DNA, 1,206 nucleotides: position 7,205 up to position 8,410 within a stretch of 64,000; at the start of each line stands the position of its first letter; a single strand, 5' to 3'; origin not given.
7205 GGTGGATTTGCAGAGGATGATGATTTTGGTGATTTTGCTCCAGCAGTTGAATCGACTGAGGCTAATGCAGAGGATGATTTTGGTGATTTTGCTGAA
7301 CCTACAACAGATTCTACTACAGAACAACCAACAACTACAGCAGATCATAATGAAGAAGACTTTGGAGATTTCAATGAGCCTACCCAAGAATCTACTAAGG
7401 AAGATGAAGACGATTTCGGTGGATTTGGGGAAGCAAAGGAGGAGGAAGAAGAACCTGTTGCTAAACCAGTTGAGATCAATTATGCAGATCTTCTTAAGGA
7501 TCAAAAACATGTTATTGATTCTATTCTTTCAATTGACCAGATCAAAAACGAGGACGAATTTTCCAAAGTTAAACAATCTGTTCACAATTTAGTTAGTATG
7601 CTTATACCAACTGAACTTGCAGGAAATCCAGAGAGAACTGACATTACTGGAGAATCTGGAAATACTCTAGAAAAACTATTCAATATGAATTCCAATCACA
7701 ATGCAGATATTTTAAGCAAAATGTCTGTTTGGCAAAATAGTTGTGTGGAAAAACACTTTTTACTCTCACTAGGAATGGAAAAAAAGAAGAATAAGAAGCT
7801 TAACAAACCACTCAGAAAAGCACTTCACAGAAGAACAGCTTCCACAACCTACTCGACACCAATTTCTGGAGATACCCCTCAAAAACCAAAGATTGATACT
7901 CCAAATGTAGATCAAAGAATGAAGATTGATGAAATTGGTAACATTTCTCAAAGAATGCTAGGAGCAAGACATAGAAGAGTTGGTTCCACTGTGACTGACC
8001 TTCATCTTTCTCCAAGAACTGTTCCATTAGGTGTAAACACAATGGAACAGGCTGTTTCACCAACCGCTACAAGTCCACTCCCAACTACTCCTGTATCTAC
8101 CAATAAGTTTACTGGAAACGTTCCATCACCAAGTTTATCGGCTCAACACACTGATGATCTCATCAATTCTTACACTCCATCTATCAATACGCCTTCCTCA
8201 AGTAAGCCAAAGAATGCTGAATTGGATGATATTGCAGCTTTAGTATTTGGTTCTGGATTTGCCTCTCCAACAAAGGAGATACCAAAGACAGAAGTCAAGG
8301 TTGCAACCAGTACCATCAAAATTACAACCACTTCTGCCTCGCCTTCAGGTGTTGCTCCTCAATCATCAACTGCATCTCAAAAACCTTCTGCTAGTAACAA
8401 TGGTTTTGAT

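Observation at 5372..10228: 1618-aa disordered acidic protein carrying about 20 DFGDF(P) motifs, a candidate clathrin-adaptor accessory or G3BP-binding scaffold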

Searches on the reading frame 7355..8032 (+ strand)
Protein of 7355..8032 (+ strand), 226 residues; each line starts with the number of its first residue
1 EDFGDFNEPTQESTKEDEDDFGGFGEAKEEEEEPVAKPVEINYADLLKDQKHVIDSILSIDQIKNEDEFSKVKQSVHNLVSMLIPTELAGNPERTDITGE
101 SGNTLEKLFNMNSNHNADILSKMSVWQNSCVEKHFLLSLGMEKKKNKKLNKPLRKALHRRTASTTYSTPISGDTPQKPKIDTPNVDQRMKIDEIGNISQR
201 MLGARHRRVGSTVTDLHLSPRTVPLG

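Call 11: search_protein_families(library=pfam, proteins=[window:7355-8032:+], max_evalue=10)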
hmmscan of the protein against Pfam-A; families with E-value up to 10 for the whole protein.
seq(226 aa): 2 families
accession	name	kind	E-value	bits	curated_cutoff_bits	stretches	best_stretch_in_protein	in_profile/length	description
PF17104.11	YBL010C_LAA2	-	6.6e-05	23.6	24.7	1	1-140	3-141/292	YBL010C/LAA2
PF08200.17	Phage_1_1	-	2.9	8.9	21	1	143-160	20-37/40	Bacteriophage 1.1 Protein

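Call 15: search_solved_structures(query=A1, max_evalue=10, show_alignments=2)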
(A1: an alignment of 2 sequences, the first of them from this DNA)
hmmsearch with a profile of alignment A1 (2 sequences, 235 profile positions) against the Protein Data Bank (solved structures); distinct sequences matched with E-value up to 10: 0.

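Call 26: predict_structure(alignment_id=A1)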
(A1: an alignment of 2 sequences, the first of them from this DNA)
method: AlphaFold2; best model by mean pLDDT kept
length: 226 residues; sequences in the alignment: 2
mean_pLDDT: 49.1   pTM: 0.20
mean pLDDT of the five models: 49.1, 43.7, 42.7, 41.1, 37.8
residues with pLDDT >= 90: 0; 70-90: 18; 50-70: 65; < 50: 143
segments of 3 or more residues with pLDDT < 50: 1-4, 7-38, 87-103, 143-226
pLDDT, mean of each block of 10 residues (from residue 1): 48 35 36 45 66 66 75 72 50 39 49 60 66 58 45 39 36 36 42 44 38 38 40
secondary structure, 60 per line:
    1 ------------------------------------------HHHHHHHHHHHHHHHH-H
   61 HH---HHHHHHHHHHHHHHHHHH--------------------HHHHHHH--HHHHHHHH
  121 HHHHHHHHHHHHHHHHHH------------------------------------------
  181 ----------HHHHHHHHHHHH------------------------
elements in order: H43-58 H66-83 H104-110 H113-138 H191-202

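Call 27: search_protein_representatives(alignment_id=A2)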
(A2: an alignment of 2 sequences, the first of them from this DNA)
Query: 2 sequences, 198 profile positions. Proteins with E-value up to 0.001 (for the whole library): 8; up to 1e-10: 4; up to 1e-30: 3. The best 8 are listed.
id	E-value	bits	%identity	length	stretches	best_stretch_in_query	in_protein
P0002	5.2e-115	398.5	-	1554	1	1-198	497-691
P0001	2.9e-111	386.2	-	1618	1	1-198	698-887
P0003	4.5e-37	144.1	-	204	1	112-196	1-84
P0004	8.6e-17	77.9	-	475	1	10-151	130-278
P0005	2.5e-07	47.0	-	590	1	14-119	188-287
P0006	1.0e-06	45.0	-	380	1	67-133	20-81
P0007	2.5e-05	40.4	-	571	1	67-155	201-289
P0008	1.6e-04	37.8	-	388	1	67-122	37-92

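Call 29: search_protein_families(library=pfam, proteins=[P0003, P0004, P0005, P0006, P0007, P0008], max_evalue=1)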
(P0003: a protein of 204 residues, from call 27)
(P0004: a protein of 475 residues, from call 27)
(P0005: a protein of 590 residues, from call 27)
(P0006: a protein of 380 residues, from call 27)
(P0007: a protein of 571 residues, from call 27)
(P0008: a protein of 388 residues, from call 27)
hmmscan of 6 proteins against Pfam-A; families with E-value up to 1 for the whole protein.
P0003 (204 aa): 0 families

P0004 (475 aa): 2 families
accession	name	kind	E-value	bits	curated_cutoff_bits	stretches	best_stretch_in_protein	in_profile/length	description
PF04837.17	MbeB_N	-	0.14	12.9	22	0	89-120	17-48/52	MbeB-like, N-term conserved region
PF01322.25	Cytochrom_C_2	-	0.98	10.8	26.5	0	181-226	25-73/121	Cytochrome C'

P0005 (590 aa): 1 family
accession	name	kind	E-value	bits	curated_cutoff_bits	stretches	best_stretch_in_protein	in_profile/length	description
PF05262.16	Borrelia_P83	-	3.3e-06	26.3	33.6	1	187-442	178-330/489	Borrelia P83/100 protein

P0006 (380 aa): 4 families
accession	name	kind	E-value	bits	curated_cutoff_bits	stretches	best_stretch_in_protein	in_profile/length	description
PF05262.16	Borrelia_P83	-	0.0028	16.6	33.6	1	166-229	268-329/489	Borrelia P83/100 protein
PF04636.18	PA26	-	0.11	11.8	29.4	1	168-267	197-298/445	PA26 p53-induced protein (sestrin)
PF09739.14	MCM_bind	-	0.29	10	25.6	1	155-231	97-176/577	Mini-chromosome maintenance replisome factor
PF01080.22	Presenilin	-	0.35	10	34.3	1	172-227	268-324/408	Presenilin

P0007 (571 aa): 1 family
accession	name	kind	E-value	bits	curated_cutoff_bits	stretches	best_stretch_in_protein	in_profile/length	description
PF08496.15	Peptidase_S49_N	-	0.23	12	27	1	356-442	17-104/147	Peptidase family S49 N-terminal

P0008 (388 aa): 0 families

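Call 30: list_cluster_members(proteins=[P0003, P0004, P0005, P0006, P0007, P0008])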
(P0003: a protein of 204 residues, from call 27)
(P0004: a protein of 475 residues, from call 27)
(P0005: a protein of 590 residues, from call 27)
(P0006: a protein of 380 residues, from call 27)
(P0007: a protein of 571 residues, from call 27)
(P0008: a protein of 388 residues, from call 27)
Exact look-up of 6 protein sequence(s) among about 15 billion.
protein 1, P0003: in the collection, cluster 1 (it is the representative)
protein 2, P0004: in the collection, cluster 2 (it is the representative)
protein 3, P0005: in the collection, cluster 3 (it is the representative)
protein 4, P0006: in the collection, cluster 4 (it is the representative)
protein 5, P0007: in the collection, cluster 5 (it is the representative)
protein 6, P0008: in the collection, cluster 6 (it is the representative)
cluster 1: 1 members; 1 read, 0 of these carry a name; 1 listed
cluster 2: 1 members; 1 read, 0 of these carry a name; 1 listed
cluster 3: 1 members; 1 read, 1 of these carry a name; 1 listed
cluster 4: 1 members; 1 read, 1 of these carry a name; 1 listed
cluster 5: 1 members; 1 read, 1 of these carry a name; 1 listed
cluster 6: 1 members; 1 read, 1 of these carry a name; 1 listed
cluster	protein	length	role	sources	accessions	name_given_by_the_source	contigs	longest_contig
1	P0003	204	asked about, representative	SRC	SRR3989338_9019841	-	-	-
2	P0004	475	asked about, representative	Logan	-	-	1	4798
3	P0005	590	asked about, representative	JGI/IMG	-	hypothetical protein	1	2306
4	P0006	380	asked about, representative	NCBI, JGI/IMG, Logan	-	hypothetical protein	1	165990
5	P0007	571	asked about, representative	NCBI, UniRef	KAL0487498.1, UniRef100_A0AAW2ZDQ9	hypothetical protein AKO1_004145 [Acrasis kona] | Uncharacterized protein n=1 Tax=Acrasis kona TaxID=1008807 RepID=A0AAW2ZDQ9_9EUKA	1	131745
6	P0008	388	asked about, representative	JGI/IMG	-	hypothetical protein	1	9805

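Call 66: find_encoding_contigs(protein=P0006, flank=3000, max_places=2)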
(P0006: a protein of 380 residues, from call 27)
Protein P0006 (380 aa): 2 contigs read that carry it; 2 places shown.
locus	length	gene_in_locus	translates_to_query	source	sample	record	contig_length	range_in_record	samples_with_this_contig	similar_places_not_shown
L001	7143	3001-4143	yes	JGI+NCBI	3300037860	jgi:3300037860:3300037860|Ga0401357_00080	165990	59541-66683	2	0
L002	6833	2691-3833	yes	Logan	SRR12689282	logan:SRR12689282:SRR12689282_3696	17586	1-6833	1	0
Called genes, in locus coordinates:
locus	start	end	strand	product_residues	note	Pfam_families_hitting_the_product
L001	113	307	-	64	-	-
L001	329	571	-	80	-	-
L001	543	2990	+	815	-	-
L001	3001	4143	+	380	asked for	-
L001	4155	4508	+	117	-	-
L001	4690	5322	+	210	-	-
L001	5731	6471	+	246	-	PF17655:IRK_C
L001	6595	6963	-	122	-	PF01042:Ribonuc_L-PSP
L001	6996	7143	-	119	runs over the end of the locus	PF00173:Cyt-b5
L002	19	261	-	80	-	-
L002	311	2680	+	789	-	-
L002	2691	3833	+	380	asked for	-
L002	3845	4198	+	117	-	-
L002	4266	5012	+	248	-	-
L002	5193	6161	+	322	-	PF00520:Ion_trans (weak), PF01007:IRK, PF07885:Ion_trans_2, PF17655:IRK_C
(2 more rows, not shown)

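Call 67: find_encoding_contigs(protein=P0004, flank=3000, max_places=2)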
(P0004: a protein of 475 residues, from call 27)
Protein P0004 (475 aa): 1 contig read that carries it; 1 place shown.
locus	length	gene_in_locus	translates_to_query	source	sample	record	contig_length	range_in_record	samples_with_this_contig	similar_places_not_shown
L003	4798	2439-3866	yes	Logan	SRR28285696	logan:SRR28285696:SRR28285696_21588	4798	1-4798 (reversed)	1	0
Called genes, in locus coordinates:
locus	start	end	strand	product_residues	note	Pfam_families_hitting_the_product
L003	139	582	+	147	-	PF24817:WD40_WDHD1_1st, PF24796:WDR55, PF24807:WD40_CDC20-Fz, PF24805:EIF3I, PF24814:WD40_Prp19, PF23381:Beta-prop_IFT122_1st, PF23869:Beta-prop_WDR75_1st, PF24105:Beta-prop_CAF1B_HIR1, +18 more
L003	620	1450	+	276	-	PF09805:Nop25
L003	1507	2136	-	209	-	-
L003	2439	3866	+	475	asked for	-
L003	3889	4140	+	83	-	-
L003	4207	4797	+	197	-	?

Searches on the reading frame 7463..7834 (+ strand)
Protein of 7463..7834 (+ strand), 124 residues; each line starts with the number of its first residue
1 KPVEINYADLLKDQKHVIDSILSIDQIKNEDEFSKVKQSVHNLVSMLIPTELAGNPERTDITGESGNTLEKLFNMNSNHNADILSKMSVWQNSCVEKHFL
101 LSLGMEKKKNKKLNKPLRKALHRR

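Call 40: search_protein_families(library=pfam, proteins=[window:7463-7834:+], max_evalue=10)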
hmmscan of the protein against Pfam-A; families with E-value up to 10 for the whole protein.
seq(124 aa): 2 families
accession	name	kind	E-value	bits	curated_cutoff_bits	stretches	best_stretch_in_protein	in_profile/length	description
PF19287.4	DUF5910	-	0.13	12.9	23.2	1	31-76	68-110/124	Family of unknown function (DUF5910)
PF08200.17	Phage_1_1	-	8.7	7.3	21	1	107-124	20-37/40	Bacteriophage 1.1 Protein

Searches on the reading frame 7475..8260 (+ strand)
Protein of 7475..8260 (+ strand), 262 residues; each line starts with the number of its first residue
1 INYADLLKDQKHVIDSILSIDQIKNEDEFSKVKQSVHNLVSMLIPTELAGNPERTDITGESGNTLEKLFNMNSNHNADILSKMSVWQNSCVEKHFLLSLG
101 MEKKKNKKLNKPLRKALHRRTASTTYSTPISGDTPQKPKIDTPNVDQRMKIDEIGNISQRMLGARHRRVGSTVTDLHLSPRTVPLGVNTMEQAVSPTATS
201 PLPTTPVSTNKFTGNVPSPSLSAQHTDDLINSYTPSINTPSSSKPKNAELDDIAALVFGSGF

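Call 34: find_homologous_proteins(query=A3, max_evalue=10)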
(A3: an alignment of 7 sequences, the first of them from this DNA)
Query A3 (7 sequences) (262 aa, profile of the alignment): 3 proteins with E <= 10 among 5042 candidates.
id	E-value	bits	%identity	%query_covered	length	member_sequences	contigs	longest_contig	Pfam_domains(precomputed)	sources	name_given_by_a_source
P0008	2.3e-53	199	27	46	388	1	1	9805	-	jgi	jgi:hypothetical protein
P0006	4.0e-50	188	34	37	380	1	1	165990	-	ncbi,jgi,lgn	jgi:hypothetical protein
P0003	2.8e-7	49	74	62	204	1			-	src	-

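Call 57: search_solved_structures(query=A3, max_evalue=10)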
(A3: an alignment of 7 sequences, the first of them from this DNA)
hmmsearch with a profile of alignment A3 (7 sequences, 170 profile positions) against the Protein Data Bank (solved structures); distinct sequences matched with E-value up to 10: 0.
